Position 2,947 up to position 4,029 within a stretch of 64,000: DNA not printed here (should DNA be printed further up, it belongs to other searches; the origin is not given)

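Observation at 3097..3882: Sigma factor with fused C-terminal transmembrane anchor (self-contained sigma/anti-sigma?)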

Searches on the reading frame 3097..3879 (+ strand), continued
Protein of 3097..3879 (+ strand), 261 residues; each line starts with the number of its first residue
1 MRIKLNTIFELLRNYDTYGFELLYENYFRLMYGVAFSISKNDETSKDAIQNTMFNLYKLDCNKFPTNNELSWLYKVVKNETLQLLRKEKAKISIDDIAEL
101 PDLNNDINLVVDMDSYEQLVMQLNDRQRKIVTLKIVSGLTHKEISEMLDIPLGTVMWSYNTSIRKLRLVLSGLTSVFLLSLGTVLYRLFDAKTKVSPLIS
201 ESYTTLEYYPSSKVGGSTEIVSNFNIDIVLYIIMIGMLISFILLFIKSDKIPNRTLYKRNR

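Call 41: find_encoding_contigs(protein=P0004, flank=6000, max_places=2)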
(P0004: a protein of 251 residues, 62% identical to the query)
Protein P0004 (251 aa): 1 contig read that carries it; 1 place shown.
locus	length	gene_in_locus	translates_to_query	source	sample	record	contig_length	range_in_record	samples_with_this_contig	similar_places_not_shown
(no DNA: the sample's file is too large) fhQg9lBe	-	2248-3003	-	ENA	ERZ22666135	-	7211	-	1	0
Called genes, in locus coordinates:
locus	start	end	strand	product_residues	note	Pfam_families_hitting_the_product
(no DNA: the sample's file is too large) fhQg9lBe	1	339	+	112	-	?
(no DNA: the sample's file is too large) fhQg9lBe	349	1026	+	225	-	PF13175:AAA_15 (faint), PF00005:ABC_tran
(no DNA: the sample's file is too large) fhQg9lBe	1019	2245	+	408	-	PF03793:PASTA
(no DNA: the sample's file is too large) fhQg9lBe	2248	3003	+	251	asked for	PF04542:Sigma70_r2 (weak), PF08281:Sigma70_r4_2 (weak)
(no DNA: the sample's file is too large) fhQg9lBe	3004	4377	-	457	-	PF28494:GlyRS_ins_1 (weak), PF00587:tRNA-synt_2b, PF03129:HGTP_anticodon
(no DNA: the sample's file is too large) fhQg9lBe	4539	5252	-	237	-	PF20772:TACO1_YebC_N, PF01709:Transcrip_reg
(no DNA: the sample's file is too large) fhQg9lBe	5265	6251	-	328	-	PF03193:RsgA_GTPase, PF21516:YqeH-like_C (faint), PF01926:MMR_HSR1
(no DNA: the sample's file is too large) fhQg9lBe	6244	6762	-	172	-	PF09419:PGP_phosphatase, PF00702:Hydrolase (weak), PF13419:HAD_2, PF13242:Hydrolase_like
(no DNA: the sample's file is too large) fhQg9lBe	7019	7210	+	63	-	?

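Call 42: find_encoding_contigs(protein=P0009, flank=6000, max_places=2)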
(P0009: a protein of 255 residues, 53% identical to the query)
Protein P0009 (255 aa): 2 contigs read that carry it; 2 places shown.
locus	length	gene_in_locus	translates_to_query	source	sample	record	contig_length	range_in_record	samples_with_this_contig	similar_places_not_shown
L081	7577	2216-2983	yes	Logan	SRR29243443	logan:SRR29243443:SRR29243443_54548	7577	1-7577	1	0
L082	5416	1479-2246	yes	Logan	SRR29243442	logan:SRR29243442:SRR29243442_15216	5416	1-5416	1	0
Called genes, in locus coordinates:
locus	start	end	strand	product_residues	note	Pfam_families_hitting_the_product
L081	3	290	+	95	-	?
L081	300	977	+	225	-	PF02463:SMC_N (weak), PF00005:ABC_tran, PF13175:AAA_15 (faint), PF13304:AAA_21 (faint)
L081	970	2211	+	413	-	PF03793:PASTA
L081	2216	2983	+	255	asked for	PF04542:Sigma70_r2, PF04545:Sigma70_r4 (weak), PF08281:Sigma70_r4_2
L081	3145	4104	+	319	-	-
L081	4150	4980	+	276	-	PF00763:THF_DHG_CYH, PF02882:THF_DHG_CYH_C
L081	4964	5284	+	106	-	-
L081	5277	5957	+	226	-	PF08713:DNA_alkylation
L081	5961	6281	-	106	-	-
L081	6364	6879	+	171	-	PF06210:DUF1003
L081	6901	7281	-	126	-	PF18936:DUF5684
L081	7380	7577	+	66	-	?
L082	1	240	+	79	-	?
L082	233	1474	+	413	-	PF03793:PASTA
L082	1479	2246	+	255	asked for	PF04542:Sigma70_r2, PF04545:Sigma70_r4 (weak), PF08281:Sigma70_r4_2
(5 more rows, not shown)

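Call 43: find_encoding_contigs(protein=P0006, flank=6000, max_places=2)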
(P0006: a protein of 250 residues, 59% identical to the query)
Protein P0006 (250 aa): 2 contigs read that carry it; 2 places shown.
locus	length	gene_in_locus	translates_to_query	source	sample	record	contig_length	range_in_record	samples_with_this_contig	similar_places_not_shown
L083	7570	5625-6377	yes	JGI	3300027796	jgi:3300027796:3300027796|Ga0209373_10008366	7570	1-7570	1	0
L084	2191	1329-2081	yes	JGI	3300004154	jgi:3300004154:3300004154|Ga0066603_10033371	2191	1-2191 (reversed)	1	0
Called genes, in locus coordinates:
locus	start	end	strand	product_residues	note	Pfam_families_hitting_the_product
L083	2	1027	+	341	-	?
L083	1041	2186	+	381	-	PF07963:N_methyl (weak), PF07889:DUF1664 (faint)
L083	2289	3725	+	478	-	PF12704:MacB_PCD, PF02687:FtsX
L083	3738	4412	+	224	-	PF02463:SMC_N (faint), PF00005:ABC_tran, PF13175:AAA_15 (faint)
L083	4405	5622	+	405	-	PF03793:PASTA (weak)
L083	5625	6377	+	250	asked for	PF04542:Sigma70_r2 (weak), PF08281:Sigma70_r4_2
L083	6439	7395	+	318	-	-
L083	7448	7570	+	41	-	?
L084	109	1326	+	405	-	PF03793:PASTA (weak)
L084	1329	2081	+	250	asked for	PF04542:Sigma70_r2 (weak), PF08281:Sigma70_r4_2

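Call 55: search_solved_structures(query=window:3097-3879:+, max_evalue=0.001, show_alignments=1)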
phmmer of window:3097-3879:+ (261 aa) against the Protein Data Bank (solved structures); distinct sequences matched with E-value up to 0.001: 10.
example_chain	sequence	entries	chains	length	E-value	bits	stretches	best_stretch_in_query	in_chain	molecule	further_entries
5wuq_A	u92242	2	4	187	1.4e-08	38.2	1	19-166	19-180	ECF RNA polymerase sigma factor SigW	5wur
6jcy_F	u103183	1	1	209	2.2e-08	37.6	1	30-172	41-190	ECF RNA polymerase sigma factor SigH,ECF RNA polymerase sigma factor SigE,ECF RNA polymera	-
5zx2_F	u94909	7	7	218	1.1e-07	35.3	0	119-172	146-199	ECF RNA polymerase sigma factor SigH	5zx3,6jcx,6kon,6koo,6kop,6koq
5uxx_A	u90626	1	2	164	0.0001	25.6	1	33-165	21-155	RNA polymerase sigma factor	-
2q1z_A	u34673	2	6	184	0.00012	25.4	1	16-167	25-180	RpoE, ECF SigE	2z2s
9m9d_F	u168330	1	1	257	0.0003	24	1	24-164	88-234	ECF RNA polymerase sigma factor SigE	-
9m9e_F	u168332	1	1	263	0.00032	23.9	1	24-164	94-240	ECF RNA polymerase sigma factor SigE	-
9m98_F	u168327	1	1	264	0.00033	23.9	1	24-164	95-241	ECF RNA polymerase sigma factor SigE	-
6jhe_A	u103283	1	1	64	0.00033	23.9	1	115-167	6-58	ECF RNA polymerase sigma factor SigW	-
4nqw_A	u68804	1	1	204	0.00088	22.5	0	6-169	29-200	ECF RNA polymerase sigma factor SigK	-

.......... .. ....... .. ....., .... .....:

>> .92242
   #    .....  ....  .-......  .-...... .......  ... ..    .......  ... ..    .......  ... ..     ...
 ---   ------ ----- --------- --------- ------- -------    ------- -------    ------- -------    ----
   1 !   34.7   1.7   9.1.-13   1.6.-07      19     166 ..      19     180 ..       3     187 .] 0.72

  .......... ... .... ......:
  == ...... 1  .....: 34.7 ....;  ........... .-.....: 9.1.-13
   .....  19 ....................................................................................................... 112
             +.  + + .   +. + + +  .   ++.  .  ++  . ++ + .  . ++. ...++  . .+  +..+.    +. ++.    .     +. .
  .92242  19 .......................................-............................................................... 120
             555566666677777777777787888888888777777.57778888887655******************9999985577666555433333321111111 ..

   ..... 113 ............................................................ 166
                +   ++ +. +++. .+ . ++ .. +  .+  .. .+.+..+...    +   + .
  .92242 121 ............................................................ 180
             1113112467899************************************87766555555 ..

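Call 57: fold_search(model_id=the predicted structure, library=pdb)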
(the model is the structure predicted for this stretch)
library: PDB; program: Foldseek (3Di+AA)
matches with E <= 10: 199; with E <= 0.001: 25
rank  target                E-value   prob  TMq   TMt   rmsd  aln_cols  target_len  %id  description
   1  5wuq_A                1.1e-05  1.00  0.38  0.59   8.6       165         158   24  Crystal structure of SigW in complex with its anti-sigma RsiW, a zinc binding form (released 2017-03-29)
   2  5wur_A                1.2e-05  1.00  0.43  0.66   7.9       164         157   22  Crystal structure of SigW in complex with its anti-sigma RsiW, an oxdized form (released 2017-03-29)
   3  5wuq_B                1.8e-05  1.00  0.38  0.58   7.7       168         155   21  Crystal structure of SigW in complex with its anti-sigma RsiW, a zinc binding form (released 2017-03-29)
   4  6dv9_F                4.3e-05  1.00  0.24  0.35  26.4       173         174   18  Crystal structure of Mycobacterium tuberculosis transcription initiation complex(ECF sigma factor L) containing 5nt RN (released 2019-02-20)
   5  8z6g_B                6.7e-05  1.00  0.30  0.45  12.1       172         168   19  the AlgU-MucAcyto complex structure in Pseudomonas aeruginosa (released 2024-05-08)
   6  8z6g_D                9.4e-05  1.00  0.30  0.45  11.8       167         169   18  the AlgU-MucAcyto complex structure in Pseudomonas aeruginosa (released 2024-05-08)
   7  5zx2_F                1.7e-04  1.00  0.21  0.30  25.9       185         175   24  Mycobacterium tuberculosis RNA polymerase transcription initiation complex with ECF sigma factor sigma H and 7nt RNA (released 2019-03-20)
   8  6kon_F                1.8e-04  1.00  0.21  0.30  26.2       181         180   24  Mycobacterium tuberculosis initial transcription complex comprising sigma H and 5'-OH RNA of 5 nt (released 2020-03-11)
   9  4nqw_A                1.8e-04  1.00  0.30  0.50  10.7       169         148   19  Structure of Mycobacterium tuberculosis extracytoplasmic function sigma factor SigK in complex with the cytosolic doma (released 2014-01-22)
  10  9m9e_F                1.9e-04  1.00  0.24  0.35  22.6       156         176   22  Structural Basis of Pausing During Transcription Initiation in Mycobacterium tuberculosis (released 2026-01-14)
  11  4cxf_A                2.0e-04  1.00  0.43  0.68   5.6       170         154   15  Structure of CnrH in complex with the cytosolic domain of CnrY (released 2014-04-30)
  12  1or7_A                2.2e-04  1.00  0.31  0.43  12.4       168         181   19  Crystal Structure of Escherichia coli sigmaE with the Cytoplasmic Domain of its Anti-sigma RseA (released 2003-04-15)
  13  5uxx_C                2.7e-04  1.00  0.41  0.61   8.1       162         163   18  Co-crystal structure of the sigma factor RpoE in complex with the anti-sigma factor NepR from Bartonella quintana (released 2018-02-28)
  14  6jcx_F                4.0e-04  1.00  0.22  0.30  26.1       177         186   23  Mycobacterium tuberculosis transcription initiation complex with ECF sigma factor sigma H and 6nt RNA (released 2019-05-29)
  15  6kop_F                4.4e-04  1.00  0.20  0.32  28.4       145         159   27  Mycobacterium tuberculosis initial transcription complex comprising sigma H and 5'-OH RNA of 9 nt (released 2020-03-11)
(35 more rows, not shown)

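Call 60: search_protein_representatives(alignment_id=A1)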
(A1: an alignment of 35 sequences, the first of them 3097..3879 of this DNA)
Query: 35 sequences, 253 profile positions. Proteins with E-value up to 0.001 (for the whole library): 53711; up to 1e-10: 4607; up to 1e-30: 213. The best 150 are listed.
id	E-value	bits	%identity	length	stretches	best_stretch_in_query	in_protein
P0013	2.0e-114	398.0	-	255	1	1-252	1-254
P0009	2.8e-102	358.2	-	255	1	3-252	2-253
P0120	2.6e-89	315.7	-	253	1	1-252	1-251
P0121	7.3e-87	307.7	-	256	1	3-252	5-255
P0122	1.9e-86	306.3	-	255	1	3-252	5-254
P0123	1.8e-85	303.1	-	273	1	1-248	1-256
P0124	1.3e-84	300.3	-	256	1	1-247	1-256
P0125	2.6e-83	296.0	-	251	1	3-252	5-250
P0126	5.2e-82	291.8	-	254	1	1-250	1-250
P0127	4.3e-81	288.8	-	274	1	1-248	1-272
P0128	5.2e-81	288.5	-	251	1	1-249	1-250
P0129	2.5e-80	286.3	-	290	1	4-250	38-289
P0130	9.0e-79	281.2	-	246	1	3-244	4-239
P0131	4.8e-78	278.8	-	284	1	6-207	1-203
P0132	5.9e-75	268.6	-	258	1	3-250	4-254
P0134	5.8e-72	258.8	-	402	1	4-246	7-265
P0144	3.0e-68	246.7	-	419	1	5-244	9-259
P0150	4.6e-65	236.2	-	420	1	4-246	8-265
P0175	6.2e-56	206.3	-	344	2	3-201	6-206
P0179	2.6e-55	204.3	-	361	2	1-205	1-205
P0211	8.0e-51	189.6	-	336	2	1-216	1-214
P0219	2.6e-50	187.9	-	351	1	3-246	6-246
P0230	2.8e-49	184.5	-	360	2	2-211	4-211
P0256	4.8e-46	173.9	-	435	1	2-217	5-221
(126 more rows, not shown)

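Call 63: search_solved_structures(query=L001:3630-5081:+, max_evalue=0.01)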
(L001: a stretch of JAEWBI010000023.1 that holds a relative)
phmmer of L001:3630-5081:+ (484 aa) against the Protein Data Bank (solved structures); distinct sequences matched with E-value up to 0.01: 2.
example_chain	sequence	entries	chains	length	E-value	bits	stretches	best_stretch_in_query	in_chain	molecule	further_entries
5xu1_M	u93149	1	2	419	0.0038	19.8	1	308-397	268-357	ABC transporter permeae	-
5gko_A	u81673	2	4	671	0.0049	19.4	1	311-405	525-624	Macrolide export ATP-binding/permease protein MacB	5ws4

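Call 64: search_protein_families(library=ncbifam, proteins=[L001:3630-5081:+], max_evalue=0.001)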
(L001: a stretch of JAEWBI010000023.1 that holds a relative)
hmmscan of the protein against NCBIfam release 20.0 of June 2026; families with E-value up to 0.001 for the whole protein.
L001:3630-5081:+ (484 aa): 3 families
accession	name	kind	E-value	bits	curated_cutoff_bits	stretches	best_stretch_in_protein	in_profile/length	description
TIGR02212.1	lolCE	equivalog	7.7e-05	21.8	362.45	1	136-232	106-195/411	lipoprotein-releasing ABC transporter permease subunit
TIGR03434.1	ADOP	subfamily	0.0002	19.6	622.3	0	334-407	684-756/803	ADOP family duplicated permease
NF011141.0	PRK14555.1-1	equivalog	0.00053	20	140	0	172-207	90-125/142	RNA-binding protein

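Call 66: search_protein_families(library=pfam, proteins=[P0175, P0179, P0211, P0256, P0144, P0134, P0150, P0219, P0230], max_evalue=0.01)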
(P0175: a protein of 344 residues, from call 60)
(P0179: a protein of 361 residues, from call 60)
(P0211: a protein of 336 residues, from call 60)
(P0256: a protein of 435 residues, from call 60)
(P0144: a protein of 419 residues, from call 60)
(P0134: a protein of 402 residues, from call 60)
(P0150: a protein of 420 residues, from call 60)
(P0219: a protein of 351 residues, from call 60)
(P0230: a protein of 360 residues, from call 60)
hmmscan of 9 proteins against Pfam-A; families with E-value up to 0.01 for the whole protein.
P0175 (344 aa): 3 families
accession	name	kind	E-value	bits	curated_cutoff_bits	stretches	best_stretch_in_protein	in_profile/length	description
PF04542.20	Sigma70_r2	-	3.3e-12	46.5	24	1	28-93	1-68/71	Sigma-70 region 2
PF08281.18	Sigma70_r4_2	-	1.3e-06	28.4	25.7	1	121-165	4-48/54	Sigma-70, region 4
PF04545.22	Sigma70_r4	-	3.4e-05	23.7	24.1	1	125-170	2-47/50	Sigma-70, region 4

P0179 (361 aa): 4 families
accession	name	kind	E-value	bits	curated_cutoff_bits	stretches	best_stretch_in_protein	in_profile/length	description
PF04542.20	Sigma70_r2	-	2.7e-07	30.7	24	1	24-88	1-67/71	Sigma-70 region 2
PF08281.18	Sigma70_r4_2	-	1.7e-06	28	25.7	1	118-164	5-51/54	Sigma-70, region 4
PF04545.22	Sigma70_r4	-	0.00059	19.7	24.1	1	121-168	2-49/50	Sigma-70, region 4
PF10329.14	DUF2417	-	0.0016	18.4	25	1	300-347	18-65/234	Region of unknown function (DUF2417)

P0211 (336 aa): 3 families
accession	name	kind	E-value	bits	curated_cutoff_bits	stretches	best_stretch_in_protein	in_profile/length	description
PF04542.20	Sigma70_r2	-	3.4e-10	40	24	1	24-90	1-69/71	Sigma-70 region 2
PF08281.18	Sigma70_r4_2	-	2.1e-06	27.7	25.7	1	117-164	4-51/54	Sigma-70, region 4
PF04545.22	Sigma70_r4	-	7.6e-06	25.8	24.1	1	121-168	2-49/50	Sigma-70, region 4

P0256 (435 aa): 5 families
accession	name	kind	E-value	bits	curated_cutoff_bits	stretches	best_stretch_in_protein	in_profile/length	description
PF04542.20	Sigma70_r2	-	1.1e-11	44.8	24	1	27-94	1-70/71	Sigma-70 region 2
PF08281.18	Sigma70_r4_2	-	4.5e-09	36.3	25.7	1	119-166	3-50/54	Sigma-70, region 4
PF04545.22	Sigma70_r4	-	3.1e-07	30.3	24.1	1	124-172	2-50/50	Sigma-70, region 4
PF07638.17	Sigma70_ECF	-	0.0019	18.5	21.1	1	117-162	127-171/185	ECF sigma factor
PF11022.13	ATP19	-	0.0058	17.4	27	1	177-219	19-59/67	ATP synthase subunit K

P0144 (419 aa): 3 families
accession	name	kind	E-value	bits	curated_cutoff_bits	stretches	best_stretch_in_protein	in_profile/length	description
PF08281.18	Sigma70_r4_2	-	7.3e-10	38.8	25.7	1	121-162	3-44/54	Sigma-70, region 4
PF04545.22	Sigma70_r4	-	4.6e-09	36.1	24.1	1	126-173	2-49/50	Sigma-70, region 4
PF04542.20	Sigma70_r2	-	5e-06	26.7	24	1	29-92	1-66/71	Sigma-70 region 2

P0134 (402 aa): 5 families
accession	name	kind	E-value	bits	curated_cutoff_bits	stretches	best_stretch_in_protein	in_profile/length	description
PF08281.18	Sigma70_r4_2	-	2.4e-09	37.1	25.7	1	119-161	2-44/54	Sigma-70, region 4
PF04542.20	Sigma70_r2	-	1.1e-05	25.5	24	1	28-94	1-69/71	Sigma-70 region 2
PF04545.22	Sigma70_r4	-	1.1e-05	25.2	24.1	1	125-172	2-49/50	Sigma-70, region 4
PF24988.1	NEW1_HB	-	0.0018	18.8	27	0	88-131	26-69/87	NEW1 helical bundle domain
PF07638.17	Sigma70_ECF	-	0.006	16.9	21.1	0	114-167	122-175/185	ECF sigma factor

P0150 (420 aa): 3 families
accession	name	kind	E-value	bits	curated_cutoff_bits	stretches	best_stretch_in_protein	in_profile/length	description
PF08281.18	Sigma70_r4_2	-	1.2e-07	31.7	25.7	1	121-161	3-43/54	Sigma-70, region 4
PF04545.22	Sigma70_r4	-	1.7e-05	24.7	24.1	1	126-173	2-49/50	Sigma-70, region 4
PF04542.20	Sigma70_r2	-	4.1e-05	23.7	24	1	29-93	1-67/71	Sigma-70 region 2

P0219 (351 aa): 6 families
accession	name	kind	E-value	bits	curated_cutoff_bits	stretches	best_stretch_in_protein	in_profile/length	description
PF04542.20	Sigma70_r2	-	7e-12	45.4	24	1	27-94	1-70/71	Sigma-70 region 2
PF08281.18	Sigma70_r4_2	-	5.5e-06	26.4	25.7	1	120-167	4-51/54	Sigma-70, region 4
PF04545.22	Sigma70_r4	-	0.00039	20.3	24.1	1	125-170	3-48/50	Sigma-70, region 4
PF17675.6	APG6_N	-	0.0042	18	45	0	275-319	55-99/132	Apg6 coiled-coil region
PF14055.11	NVEALA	-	0.0048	17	27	0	168-200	2-34/62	NVEALA protein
PF12725.13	DUF3810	-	0.0064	16.3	28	0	206-279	12-87/311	Protein of unknown function (DUF3810)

P0230 (360 aa): 5 families
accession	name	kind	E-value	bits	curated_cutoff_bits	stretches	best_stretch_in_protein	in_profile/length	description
PF04542.20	Sigma70_r2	-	1.7e-11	44.1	24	1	25-92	1-70/71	Sigma-70 region 2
PF08281.18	Sigma70_r4_2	-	3e-07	30.4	25.7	1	120-158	6-44/54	Sigma-70, region 4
PF15706.10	TMEM132_C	-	0.003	17.7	27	0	303-357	10-63/87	TMEM132 C-terminal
PF13936.12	HTH_38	-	0.0065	16.6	27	0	123-157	3-37/44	Helix-turn-helix domain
PF04545.22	Sigma70_r4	-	0.0096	15.9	24.1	0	122-158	2-38/50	Sigma-70, region 4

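Call 68: list_cluster_members(proteins=[window:3097-3879:+, P0001, P0013])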
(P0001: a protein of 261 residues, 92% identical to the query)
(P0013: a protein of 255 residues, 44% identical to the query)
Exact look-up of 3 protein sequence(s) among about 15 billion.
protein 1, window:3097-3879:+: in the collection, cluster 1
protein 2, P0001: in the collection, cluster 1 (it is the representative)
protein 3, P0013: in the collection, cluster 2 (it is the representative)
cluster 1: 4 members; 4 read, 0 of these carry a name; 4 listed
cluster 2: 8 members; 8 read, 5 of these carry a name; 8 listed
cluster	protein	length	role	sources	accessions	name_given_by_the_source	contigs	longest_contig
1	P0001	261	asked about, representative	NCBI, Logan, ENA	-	-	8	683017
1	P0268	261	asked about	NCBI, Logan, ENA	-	-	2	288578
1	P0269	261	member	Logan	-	-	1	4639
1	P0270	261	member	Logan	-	-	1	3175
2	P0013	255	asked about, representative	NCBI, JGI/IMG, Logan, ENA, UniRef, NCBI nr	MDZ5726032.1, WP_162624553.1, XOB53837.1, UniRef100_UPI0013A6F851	RNA polymerase sigma factor [Acetobacterium carbinolicum] | RNA polymerase sigma-70 factor (ECF subfamily) | RNA polymerase sigma factor n=1 Tax=Acetobacterium TaxID=33951 RepID=UPI0013A6F851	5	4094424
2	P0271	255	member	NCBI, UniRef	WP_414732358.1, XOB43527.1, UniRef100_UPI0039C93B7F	RNA polymerase sigma factor [Acetobacterium carbinolicum] | RNA polymerase sigma factor n=1 Tax=Acetobacterium carbinolicum TaxID=52690 ...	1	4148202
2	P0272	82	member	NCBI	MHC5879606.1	RNA polymerase sigma factor, partial [Streptococcus pyogenes]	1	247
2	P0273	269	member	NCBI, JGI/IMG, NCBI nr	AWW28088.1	hypothetical protein DOZ58_16385 [Acetobacterium sp. KB-1]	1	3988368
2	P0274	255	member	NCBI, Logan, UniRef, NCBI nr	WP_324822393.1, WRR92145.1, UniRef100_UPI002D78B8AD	sigma-70 family RNA polymerase sigma factor [Sinanaerobacter sp. ZZT-01] | RNA polymerase sigma factor n=1 Tax=Sinanaerobacter sp. ZZT-01 TaxID=3111540 ...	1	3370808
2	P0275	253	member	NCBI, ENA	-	-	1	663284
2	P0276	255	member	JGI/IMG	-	-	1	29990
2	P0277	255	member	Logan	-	-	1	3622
